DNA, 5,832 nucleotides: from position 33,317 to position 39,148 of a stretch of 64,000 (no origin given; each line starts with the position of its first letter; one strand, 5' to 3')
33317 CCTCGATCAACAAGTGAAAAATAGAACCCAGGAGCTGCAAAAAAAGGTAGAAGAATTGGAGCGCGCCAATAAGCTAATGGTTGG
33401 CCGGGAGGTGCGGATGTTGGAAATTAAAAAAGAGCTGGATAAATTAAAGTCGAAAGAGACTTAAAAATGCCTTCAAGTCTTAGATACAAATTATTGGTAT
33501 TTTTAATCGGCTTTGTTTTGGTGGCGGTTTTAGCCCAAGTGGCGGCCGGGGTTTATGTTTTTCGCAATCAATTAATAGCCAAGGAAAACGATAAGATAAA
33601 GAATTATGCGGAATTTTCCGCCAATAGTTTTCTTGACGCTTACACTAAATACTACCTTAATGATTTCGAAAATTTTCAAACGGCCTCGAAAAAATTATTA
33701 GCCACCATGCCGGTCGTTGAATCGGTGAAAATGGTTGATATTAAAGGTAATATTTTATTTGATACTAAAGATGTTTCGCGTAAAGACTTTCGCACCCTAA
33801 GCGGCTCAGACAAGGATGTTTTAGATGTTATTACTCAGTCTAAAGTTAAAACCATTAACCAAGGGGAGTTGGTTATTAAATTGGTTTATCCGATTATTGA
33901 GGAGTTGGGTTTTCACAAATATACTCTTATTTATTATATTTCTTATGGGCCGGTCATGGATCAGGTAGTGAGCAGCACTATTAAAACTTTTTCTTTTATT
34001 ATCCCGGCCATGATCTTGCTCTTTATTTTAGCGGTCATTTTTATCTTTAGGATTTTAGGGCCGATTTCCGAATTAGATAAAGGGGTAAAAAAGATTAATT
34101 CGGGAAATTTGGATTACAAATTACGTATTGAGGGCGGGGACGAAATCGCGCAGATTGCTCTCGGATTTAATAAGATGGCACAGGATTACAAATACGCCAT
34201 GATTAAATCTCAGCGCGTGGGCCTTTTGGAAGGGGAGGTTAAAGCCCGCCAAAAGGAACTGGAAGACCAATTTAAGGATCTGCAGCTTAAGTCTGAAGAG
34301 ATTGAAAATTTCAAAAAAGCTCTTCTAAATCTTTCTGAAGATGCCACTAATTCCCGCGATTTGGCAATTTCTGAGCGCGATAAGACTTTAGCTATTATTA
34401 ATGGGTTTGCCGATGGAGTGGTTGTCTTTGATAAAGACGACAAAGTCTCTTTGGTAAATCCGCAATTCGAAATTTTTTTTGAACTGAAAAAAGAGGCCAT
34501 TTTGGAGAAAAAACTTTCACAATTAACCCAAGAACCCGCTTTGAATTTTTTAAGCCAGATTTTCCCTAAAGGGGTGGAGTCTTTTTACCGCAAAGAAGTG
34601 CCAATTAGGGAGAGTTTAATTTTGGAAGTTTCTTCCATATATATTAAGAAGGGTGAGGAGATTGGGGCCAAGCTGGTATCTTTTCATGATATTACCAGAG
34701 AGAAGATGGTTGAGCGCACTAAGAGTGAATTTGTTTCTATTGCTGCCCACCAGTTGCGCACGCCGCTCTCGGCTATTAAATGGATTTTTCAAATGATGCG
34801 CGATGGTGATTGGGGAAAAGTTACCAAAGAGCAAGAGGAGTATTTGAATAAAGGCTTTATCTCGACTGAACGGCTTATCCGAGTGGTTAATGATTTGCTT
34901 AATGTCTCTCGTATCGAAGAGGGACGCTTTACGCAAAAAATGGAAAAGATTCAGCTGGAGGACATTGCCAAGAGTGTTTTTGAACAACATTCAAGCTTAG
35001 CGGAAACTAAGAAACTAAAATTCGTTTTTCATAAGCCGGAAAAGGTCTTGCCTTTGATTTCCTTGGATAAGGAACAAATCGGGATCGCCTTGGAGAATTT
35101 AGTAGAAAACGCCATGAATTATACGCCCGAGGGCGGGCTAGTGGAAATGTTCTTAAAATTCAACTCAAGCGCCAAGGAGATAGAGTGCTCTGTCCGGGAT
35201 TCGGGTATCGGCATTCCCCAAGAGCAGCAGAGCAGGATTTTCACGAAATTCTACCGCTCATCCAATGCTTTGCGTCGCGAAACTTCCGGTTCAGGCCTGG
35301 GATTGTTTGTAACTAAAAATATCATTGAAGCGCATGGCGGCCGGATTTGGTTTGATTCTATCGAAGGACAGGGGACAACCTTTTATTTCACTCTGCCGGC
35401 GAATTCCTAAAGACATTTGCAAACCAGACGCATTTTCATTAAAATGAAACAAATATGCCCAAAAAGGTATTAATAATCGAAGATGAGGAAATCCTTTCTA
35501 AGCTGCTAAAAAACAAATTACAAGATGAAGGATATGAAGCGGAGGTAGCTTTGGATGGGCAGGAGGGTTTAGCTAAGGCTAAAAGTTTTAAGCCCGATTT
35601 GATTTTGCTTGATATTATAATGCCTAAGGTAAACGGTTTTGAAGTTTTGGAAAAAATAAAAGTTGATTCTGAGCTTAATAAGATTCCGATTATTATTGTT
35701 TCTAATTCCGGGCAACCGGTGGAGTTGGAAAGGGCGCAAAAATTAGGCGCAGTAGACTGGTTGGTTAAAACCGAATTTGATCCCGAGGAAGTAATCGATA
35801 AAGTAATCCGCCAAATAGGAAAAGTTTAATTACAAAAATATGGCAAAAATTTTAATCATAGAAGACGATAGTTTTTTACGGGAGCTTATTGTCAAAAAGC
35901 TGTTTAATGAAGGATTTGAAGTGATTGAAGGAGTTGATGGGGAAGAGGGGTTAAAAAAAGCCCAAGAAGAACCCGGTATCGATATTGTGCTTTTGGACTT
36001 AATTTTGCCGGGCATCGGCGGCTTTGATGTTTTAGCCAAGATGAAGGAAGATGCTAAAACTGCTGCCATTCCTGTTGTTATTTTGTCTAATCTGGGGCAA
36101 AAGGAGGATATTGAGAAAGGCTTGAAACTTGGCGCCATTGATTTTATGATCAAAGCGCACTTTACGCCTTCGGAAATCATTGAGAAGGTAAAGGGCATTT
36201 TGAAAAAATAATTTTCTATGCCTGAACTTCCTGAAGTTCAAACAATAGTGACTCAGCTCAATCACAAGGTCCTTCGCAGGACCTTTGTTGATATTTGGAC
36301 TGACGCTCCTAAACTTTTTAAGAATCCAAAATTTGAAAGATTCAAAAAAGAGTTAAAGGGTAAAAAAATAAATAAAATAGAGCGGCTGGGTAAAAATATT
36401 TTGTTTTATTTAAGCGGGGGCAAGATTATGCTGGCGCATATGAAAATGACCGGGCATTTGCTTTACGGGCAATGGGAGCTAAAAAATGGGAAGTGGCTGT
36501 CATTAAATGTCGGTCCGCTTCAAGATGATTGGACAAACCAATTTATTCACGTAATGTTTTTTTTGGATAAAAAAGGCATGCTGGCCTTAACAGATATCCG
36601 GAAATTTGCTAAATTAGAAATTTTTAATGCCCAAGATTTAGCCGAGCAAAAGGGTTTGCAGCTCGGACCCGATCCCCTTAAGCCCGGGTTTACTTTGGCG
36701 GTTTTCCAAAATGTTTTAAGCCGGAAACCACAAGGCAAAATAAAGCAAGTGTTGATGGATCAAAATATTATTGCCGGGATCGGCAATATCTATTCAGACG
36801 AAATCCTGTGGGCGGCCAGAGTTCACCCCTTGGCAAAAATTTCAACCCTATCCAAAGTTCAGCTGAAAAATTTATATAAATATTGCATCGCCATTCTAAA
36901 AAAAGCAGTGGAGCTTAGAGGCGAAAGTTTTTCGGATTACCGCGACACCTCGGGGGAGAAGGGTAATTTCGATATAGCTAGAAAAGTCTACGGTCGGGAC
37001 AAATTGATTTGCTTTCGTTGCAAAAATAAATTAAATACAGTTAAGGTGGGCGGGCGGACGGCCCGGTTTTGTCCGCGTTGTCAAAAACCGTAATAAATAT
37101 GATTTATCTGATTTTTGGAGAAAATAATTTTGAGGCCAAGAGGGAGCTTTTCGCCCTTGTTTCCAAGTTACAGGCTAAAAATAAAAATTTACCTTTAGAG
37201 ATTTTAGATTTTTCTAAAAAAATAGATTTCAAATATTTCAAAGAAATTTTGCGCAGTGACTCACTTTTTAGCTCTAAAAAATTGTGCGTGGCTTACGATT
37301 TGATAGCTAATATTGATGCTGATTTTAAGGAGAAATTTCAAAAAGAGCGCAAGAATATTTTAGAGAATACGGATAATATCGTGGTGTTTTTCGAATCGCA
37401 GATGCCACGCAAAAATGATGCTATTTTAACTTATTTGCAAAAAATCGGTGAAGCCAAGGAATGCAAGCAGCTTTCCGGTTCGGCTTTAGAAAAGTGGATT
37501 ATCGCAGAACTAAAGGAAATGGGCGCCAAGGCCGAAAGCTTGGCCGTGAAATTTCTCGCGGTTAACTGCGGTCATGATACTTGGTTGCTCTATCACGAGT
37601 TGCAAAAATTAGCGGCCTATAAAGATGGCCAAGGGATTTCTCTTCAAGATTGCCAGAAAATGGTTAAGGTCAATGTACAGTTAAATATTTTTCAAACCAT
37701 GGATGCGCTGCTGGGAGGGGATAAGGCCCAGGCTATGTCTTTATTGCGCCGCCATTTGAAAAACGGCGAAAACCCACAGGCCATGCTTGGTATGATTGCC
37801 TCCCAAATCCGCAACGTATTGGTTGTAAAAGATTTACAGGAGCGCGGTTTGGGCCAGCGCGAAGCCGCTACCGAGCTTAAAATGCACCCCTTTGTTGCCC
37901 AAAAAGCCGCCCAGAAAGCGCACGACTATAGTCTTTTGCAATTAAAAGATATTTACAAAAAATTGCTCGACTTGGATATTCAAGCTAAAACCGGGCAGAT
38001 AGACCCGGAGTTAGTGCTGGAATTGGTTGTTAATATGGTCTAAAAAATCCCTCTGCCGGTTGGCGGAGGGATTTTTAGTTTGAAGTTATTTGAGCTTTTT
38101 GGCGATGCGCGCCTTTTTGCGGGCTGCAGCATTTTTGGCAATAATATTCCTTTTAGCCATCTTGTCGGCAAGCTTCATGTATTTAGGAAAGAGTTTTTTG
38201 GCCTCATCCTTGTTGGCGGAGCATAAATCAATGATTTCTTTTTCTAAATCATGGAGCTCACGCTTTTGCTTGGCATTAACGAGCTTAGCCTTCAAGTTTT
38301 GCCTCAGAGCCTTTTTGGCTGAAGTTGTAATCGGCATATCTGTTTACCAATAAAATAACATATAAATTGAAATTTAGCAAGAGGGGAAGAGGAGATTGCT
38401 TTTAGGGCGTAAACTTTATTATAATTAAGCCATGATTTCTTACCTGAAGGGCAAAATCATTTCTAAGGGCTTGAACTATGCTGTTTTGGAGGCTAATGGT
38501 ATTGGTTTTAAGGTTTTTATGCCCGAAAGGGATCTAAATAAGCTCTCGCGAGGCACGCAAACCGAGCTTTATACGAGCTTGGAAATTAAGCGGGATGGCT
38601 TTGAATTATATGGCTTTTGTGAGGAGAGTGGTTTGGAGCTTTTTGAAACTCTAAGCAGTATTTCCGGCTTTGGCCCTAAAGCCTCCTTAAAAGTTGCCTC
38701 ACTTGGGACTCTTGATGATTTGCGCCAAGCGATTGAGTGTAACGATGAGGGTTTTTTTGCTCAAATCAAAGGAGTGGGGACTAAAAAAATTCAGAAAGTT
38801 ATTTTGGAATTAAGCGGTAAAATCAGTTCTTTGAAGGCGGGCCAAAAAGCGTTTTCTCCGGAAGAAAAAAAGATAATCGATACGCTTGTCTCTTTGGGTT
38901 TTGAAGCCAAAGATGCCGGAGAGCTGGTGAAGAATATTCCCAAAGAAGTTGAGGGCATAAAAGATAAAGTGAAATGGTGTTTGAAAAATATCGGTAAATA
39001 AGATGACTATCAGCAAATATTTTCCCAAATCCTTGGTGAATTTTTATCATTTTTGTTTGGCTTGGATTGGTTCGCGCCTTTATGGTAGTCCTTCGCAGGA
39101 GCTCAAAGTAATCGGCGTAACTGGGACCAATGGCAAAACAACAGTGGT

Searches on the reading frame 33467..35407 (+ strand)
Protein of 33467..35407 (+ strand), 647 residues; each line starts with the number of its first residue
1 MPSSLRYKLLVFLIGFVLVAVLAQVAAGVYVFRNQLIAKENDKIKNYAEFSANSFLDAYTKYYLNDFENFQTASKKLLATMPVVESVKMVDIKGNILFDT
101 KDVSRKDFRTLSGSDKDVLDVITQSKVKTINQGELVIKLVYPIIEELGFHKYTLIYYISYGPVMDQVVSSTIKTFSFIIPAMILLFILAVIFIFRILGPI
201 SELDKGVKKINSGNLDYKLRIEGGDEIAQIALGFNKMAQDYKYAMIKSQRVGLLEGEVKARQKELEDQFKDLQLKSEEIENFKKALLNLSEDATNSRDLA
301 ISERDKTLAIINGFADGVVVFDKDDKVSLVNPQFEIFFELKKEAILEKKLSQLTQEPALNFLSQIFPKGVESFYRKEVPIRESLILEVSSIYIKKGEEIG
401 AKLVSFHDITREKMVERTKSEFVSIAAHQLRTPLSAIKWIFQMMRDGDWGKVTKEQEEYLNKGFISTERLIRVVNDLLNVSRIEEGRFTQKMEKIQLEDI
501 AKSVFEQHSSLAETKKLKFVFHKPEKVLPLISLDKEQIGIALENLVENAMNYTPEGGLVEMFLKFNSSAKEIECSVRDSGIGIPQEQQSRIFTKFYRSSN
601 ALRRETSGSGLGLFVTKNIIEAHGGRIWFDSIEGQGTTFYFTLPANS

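Call 18: search_protein_families(library=ncbifam, proteins=[window:33467-35407:+], max_evalue=0.00001)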
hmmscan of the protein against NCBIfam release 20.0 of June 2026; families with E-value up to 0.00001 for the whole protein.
window:33467-35407:+ (647 aa): 80 families (the best 25 are shown)
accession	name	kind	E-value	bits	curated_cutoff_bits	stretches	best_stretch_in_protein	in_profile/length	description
NF033092.0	HK_WalK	equivalog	1.2e-84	285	725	2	276-644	229-593/594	cell wall metabolism sensor histidine kinase WalK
NF046044.1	PnpS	equivalog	2e-73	247.7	400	1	272-644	22-390/390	two-component system histidine kinase PnpS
TIGR02966.1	phoR_proteo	equivalog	4.3e-59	200.2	334.2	1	308-642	9-332/333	phosphate regulon sensor histidine kinase PhoR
NF045911.1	TCSHisKinNblS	equivalog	1.4e-54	185.5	1000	2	288-644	249-619/621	two-component system sensor histidine kinase NblS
NF008468.0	PRK11360.1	equivalog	2.8e-48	164.7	646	1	304-646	267-609/616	two-component system sensor histidine kinase AtoS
NF033093.1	HK_VicK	exception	5.6e-48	163.7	680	1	272-645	60-435/448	cell wall metabolism sensor histidine kinase VicK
NF040691.1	MtrAB_MtrB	equivalog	3.9e-46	158.1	450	2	408-646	260-493/507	MtrAB system histidine kinase MtrB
TIGR02956.1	TMAO_torS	equivalog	6.1e-45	153.7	676.5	1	416-645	461-682/967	TMAO reductase system sensor histidine kinase/response regulator TorS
NF006800.0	PRK09303.1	equivalog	1.8e-44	152.3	342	1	417-645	147-377/383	histidine kinase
NF041735.1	hist_kin_RppB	equivalog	7.8e-44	150.1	400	1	420-644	217-438/438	two-component system sensor histidine kinase RppB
NF047874.1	MASE3_PAS_HK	subfamily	9.5e-44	150.2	560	1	261-646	224-626/655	MASE3 domain-containing sensor histidine kinase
NF008318.0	PRK11107.1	equivalog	5.2e-41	140.6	890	1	415-644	289-517/920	two-component sensor histidine kinase BarA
TIGR01386.1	cztS_silS_copS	subfamily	4.4e-40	138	292.55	1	419-644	241-457/457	heavy metal sensor histidine kinase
NF008302.0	PRK11091.1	equivalog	1.1e-39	136.3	838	1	415-646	279-506/779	aerobic respiration two-component sensor histidine kinase ArcB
NF041947.1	LuxQ_Vibrio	equivalog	1.8e-39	135.3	1200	1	416-645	469-696/843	quorum-sensing autoinducer 2 sensor kinase/phosphatase LuxQ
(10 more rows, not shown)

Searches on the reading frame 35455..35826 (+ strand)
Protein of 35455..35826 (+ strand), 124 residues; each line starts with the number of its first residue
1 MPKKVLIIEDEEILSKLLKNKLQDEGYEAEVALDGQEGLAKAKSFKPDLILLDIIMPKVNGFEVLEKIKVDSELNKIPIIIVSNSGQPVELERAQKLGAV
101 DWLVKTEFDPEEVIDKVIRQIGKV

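Call 74: search_protein_families(library=pfam, proteins=[window:35455-35826:+], max_evalue=0.001)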
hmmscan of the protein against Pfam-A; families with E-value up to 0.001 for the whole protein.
window:35455-35826:+ (124 aa): 1 family
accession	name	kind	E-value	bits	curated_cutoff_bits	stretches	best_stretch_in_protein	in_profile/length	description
PF00072.30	Response_reg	-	3.4e-25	88.8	30.2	1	5-117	1-110/111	Response regulator receiver domain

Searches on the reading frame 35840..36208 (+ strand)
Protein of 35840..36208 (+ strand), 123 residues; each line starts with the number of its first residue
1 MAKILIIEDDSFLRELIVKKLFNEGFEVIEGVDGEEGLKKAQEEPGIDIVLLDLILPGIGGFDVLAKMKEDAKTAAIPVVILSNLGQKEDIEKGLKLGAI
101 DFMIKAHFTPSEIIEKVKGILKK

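Call 74: search_protein_families(library=pfam, proteins=[window:35840-36208:+], max_evalue=0.001)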
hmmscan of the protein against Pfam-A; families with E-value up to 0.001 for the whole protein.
window:35840-36208:+ (123 aa): 1 family
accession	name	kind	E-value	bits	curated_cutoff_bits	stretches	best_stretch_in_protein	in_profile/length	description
PF00072.30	Response_reg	-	1.2e-20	74.1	30.2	1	4-117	1-110/111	Response regulator receiver domain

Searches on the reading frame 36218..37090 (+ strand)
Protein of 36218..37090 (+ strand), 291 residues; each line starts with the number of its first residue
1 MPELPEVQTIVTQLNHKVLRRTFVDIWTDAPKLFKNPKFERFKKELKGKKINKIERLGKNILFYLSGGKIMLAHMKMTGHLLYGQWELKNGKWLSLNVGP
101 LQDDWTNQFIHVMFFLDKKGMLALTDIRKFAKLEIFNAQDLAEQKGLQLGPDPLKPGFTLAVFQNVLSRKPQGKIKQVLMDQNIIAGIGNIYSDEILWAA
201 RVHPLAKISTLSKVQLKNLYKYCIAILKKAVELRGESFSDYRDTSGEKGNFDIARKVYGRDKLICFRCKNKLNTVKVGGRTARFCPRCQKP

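Call 74: search_protein_families(library=pfam, proteins=[window:36218-37090:+], max_evalue=0.001)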
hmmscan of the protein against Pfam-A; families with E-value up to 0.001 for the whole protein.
window:36218-37090:+ (291 aa): 4 families
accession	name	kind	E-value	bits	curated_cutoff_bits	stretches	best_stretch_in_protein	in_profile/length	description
PF01149.29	Fapy_DNA_glyco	-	8.5e-26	91.3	25.5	1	1-132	1-116/117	Formamidopyrimidine-DNA glycosylase N-terminal domain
PF06831.19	H2TH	-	1.1e-25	89.8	34.7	1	149-239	1-90/93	Formamidopyrimidine-DNA glycosylase H2TH domain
PF06827.20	zf-FPG_IleRS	-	9.4e-06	25.8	21.3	1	265-290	4-29/30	Zinc finger found in FPG and IleRS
PF05833.16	NFACT_N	-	0.00016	21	31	1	161-253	177-264/456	NFACT N-terminal and middle domains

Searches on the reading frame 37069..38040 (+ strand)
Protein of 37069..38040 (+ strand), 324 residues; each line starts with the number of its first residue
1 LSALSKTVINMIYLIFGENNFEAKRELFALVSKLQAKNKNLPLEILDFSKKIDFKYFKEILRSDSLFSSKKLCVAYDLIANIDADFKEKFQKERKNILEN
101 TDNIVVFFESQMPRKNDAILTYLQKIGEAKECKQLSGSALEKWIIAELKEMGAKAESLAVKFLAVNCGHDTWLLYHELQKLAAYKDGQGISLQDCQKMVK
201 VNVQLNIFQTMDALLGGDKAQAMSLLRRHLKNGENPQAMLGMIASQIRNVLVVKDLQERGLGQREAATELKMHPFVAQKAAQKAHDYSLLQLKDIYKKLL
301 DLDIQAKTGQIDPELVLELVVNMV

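Call 74: search_protein_families(library=pfam, proteins=[window:37069-38040:+], max_evalue=0.001)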
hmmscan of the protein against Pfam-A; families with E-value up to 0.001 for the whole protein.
window:37069-38040:+ (324 aa): 2 families
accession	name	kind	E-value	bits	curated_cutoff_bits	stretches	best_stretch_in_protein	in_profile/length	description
PF21694.2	DNA_pol3_delta_C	-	2.1e-32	112.1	27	1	206-321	3-118/121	DNA polymerase III delta subunit, C-terminal domain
PF12169.13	DNA_pol3_gamma3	-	0.00039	20.7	24.4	1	191-269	2-80/143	DNA polymerase III subunits gamma and tau domain III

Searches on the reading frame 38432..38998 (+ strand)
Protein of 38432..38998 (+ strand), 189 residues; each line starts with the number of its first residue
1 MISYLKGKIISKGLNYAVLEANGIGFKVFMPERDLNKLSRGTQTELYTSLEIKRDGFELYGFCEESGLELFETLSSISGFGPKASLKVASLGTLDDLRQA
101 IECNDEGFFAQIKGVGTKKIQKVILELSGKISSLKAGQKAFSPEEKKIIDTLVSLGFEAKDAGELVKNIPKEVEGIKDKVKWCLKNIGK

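Call 74: search_protein_families(library=pfam, proteins=[window:38432-38998:+], max_evalue=0.001)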
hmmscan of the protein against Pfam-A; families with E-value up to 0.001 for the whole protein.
window:38432-38998:+ (189 aa): 2 families
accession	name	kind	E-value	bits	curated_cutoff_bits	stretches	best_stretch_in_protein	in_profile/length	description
PF01330.27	RuvA_N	-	8.4e-19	67.9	23.6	1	1-61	1-61/61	RuvA N terminal domain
PF14520.12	HHH_5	-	3.7e-09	37.4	27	1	71-127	1-55/57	Helix-hairpin-helix domain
